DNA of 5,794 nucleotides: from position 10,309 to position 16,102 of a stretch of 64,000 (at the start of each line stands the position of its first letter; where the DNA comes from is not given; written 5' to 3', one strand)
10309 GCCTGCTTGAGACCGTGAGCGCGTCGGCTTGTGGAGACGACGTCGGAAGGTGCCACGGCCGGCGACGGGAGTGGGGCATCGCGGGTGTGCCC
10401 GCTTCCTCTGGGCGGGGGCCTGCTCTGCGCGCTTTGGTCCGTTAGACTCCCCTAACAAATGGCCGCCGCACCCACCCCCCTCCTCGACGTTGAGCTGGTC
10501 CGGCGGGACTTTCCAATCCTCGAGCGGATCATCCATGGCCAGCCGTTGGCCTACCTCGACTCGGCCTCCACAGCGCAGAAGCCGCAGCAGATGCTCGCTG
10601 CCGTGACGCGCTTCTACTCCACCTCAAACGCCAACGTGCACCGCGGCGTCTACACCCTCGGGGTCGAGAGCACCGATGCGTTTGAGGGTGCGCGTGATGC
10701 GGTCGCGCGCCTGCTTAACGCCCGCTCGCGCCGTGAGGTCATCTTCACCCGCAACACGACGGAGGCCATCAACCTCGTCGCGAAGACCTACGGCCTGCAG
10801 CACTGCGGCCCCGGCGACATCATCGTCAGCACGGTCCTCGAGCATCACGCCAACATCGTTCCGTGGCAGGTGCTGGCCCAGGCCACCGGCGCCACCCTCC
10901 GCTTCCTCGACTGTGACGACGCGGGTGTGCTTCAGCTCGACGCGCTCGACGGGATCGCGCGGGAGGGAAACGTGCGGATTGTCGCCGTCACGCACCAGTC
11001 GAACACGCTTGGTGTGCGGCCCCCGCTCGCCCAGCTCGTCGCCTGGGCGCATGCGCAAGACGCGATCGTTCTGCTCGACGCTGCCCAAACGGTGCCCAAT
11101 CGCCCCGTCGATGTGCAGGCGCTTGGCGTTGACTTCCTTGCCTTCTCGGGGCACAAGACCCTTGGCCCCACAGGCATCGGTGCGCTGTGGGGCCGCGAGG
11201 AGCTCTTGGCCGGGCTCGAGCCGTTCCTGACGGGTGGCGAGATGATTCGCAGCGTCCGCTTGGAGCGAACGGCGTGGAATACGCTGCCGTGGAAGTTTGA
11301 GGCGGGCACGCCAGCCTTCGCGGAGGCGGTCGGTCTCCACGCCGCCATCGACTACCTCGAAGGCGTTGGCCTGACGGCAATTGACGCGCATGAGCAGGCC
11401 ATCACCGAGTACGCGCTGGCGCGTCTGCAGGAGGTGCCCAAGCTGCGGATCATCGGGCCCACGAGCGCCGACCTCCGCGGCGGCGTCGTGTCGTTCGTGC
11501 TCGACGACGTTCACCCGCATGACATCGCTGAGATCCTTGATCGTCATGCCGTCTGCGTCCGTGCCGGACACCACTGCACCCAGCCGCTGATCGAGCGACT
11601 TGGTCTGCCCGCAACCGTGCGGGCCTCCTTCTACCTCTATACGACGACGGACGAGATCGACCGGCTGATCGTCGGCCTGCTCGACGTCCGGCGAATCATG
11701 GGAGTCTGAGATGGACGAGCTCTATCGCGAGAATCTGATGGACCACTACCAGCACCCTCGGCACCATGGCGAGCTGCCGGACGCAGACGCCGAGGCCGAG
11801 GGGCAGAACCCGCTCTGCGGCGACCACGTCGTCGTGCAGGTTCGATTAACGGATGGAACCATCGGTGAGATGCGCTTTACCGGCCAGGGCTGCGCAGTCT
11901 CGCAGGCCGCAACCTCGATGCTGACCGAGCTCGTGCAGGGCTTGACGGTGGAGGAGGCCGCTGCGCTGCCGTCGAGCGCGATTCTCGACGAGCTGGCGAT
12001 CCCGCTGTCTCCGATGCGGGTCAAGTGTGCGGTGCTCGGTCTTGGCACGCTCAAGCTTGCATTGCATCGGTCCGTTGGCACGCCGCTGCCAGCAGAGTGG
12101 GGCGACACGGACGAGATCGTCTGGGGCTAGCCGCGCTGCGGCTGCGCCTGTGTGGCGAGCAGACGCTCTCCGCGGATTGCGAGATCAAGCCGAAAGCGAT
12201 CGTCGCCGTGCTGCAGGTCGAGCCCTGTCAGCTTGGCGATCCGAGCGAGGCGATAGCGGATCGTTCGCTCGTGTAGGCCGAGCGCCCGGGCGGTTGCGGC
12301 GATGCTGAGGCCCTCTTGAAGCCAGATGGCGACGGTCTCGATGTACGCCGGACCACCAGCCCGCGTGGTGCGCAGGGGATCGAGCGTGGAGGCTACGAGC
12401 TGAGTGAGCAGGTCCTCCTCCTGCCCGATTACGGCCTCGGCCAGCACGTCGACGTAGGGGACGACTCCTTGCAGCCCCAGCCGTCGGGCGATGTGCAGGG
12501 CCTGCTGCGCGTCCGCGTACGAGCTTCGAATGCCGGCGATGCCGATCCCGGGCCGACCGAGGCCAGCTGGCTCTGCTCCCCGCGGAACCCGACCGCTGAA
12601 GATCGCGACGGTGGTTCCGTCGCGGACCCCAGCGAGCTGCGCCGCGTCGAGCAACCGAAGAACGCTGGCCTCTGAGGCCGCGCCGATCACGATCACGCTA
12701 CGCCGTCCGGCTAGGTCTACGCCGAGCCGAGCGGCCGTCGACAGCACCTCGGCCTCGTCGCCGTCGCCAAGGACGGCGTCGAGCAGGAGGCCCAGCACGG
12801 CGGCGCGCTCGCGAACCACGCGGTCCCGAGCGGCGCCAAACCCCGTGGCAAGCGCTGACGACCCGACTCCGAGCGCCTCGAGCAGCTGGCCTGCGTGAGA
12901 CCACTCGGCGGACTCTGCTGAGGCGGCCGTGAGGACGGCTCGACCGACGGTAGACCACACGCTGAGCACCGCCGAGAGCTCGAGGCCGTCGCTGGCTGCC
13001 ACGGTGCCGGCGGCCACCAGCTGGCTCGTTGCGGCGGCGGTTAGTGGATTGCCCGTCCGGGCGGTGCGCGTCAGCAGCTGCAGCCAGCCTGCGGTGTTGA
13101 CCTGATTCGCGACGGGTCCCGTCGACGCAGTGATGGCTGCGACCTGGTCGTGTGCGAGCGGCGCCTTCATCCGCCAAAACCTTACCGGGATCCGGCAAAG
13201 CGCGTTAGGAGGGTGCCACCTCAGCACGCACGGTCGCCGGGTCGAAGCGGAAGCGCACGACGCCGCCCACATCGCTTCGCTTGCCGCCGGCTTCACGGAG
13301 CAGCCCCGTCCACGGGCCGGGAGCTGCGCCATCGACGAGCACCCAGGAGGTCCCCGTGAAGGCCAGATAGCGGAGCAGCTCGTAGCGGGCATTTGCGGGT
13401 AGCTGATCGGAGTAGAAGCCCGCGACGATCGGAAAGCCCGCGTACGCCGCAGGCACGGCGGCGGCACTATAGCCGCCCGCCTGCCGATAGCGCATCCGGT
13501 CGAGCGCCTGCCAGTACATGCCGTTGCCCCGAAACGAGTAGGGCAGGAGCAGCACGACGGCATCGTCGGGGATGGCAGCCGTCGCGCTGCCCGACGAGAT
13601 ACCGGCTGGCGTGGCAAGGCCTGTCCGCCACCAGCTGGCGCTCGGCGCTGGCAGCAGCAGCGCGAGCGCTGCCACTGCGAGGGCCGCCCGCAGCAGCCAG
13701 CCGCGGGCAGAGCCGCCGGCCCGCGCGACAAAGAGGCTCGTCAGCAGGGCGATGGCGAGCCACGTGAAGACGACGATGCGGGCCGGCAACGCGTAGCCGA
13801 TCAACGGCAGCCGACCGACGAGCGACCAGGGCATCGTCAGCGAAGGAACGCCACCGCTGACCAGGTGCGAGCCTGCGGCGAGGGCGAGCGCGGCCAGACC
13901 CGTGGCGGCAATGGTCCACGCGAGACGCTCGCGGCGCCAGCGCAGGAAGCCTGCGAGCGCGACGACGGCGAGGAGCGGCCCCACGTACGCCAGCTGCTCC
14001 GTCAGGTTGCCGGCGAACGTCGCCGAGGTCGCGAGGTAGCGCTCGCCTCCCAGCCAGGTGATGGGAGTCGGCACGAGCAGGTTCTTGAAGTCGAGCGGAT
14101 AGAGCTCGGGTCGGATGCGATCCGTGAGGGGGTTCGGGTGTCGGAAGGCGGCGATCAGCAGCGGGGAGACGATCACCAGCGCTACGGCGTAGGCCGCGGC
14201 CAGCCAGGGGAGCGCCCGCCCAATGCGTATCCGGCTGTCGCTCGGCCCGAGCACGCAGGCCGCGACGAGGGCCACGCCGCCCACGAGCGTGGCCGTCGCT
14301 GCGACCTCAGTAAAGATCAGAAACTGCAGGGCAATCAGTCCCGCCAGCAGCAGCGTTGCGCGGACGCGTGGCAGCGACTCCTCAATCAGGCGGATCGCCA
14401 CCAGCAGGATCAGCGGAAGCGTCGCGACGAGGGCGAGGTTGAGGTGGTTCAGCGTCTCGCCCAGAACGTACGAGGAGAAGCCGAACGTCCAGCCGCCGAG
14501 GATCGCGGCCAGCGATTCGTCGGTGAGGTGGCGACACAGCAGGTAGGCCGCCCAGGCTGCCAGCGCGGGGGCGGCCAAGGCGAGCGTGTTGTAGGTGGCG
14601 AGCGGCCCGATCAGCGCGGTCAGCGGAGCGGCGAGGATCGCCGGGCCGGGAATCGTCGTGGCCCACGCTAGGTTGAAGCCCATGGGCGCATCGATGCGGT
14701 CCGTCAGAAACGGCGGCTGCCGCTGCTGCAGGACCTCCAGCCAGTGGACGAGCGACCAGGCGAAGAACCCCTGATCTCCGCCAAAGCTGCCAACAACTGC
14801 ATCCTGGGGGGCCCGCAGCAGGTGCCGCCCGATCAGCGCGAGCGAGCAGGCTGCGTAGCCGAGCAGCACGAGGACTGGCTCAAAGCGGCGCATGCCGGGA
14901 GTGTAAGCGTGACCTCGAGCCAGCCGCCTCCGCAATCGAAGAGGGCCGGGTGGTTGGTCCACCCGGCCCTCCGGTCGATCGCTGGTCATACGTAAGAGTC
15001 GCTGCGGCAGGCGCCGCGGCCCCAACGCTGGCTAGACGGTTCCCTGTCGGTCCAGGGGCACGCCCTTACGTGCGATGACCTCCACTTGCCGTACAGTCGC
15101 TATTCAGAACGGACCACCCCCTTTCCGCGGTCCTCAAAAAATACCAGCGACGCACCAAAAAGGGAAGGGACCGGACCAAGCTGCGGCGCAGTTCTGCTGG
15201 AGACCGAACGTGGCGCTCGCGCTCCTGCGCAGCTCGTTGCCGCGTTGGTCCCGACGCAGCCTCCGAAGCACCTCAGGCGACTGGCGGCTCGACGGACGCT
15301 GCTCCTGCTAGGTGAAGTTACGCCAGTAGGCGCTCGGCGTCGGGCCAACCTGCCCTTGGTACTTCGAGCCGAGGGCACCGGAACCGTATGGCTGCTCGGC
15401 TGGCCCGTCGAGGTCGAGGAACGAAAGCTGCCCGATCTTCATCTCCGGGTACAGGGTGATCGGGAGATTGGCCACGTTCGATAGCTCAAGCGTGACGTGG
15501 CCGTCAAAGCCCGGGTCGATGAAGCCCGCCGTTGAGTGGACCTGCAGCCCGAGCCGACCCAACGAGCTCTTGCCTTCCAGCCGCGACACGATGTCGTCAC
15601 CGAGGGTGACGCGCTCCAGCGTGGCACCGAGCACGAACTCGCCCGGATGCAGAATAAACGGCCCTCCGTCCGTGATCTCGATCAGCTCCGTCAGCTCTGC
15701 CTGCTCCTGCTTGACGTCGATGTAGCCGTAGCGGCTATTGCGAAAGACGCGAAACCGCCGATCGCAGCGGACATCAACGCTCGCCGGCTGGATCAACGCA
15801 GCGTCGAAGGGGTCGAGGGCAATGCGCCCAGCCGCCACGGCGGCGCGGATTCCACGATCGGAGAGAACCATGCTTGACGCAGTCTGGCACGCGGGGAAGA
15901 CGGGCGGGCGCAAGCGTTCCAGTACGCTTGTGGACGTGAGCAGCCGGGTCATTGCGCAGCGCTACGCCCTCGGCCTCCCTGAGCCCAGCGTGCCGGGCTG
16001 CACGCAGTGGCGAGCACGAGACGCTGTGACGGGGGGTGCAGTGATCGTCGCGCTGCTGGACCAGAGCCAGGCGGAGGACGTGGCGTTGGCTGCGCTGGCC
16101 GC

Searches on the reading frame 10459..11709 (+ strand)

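Call 69: search_protein_families(library=pfam, proteins=[window:10459-11709:+], max_evalue=0.0001)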
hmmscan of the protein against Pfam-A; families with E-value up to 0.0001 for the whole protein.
window:10459-11709:+ (416 aa): 1 family
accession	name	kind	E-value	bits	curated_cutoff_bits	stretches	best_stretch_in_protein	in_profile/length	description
PF00266.25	Aminotran_5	-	3.5e-139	464.4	21.5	1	32-403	2-371/371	Aminotransferase class-V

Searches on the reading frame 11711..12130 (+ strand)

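Call 69: search_protein_families(library=pfam, proteins=[window:11711-12130:+], max_evalue=0.0001)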
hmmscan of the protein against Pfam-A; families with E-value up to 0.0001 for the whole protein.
window:11711-12130:+ (139 aa): 1 family
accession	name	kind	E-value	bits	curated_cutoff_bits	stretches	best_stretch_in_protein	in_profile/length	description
PF01592.21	NifU_N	-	3.9e-29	101.8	22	1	5-119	2-118/127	NifU-like N terminal domain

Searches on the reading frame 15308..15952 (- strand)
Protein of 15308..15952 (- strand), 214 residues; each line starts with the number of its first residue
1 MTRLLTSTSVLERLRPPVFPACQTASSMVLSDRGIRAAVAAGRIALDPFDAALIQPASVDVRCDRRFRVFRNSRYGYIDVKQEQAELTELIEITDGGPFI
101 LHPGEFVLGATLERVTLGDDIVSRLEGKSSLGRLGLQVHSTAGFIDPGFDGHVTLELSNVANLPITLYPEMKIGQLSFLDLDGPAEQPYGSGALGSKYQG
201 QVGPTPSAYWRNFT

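Call 69: search_protein_families(library=pfam, proteins=[window:15308-15952:-], max_evalue=0.0001)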
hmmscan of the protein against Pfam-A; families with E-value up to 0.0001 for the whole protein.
window:15308-15952:- (214 aa): 3 families
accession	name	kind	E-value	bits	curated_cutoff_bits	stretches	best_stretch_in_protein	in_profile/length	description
PF22769.1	DCD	-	6.3e-48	163.2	27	1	29-179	1-151/153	dCTP deaminase-like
PF22569.1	DCD_C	-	9.2e-08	32.1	22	1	79-201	54-184/192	2'-deoxycytidine 5'-triphosphate deaminase (DCD), C-terminal domain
PF06559.16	DCD_N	-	3.4e-07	30.7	21.4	1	29-178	4-160/164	2'-deoxycytidine 5'-triphosphate deaminase (DCD) N-terminal domain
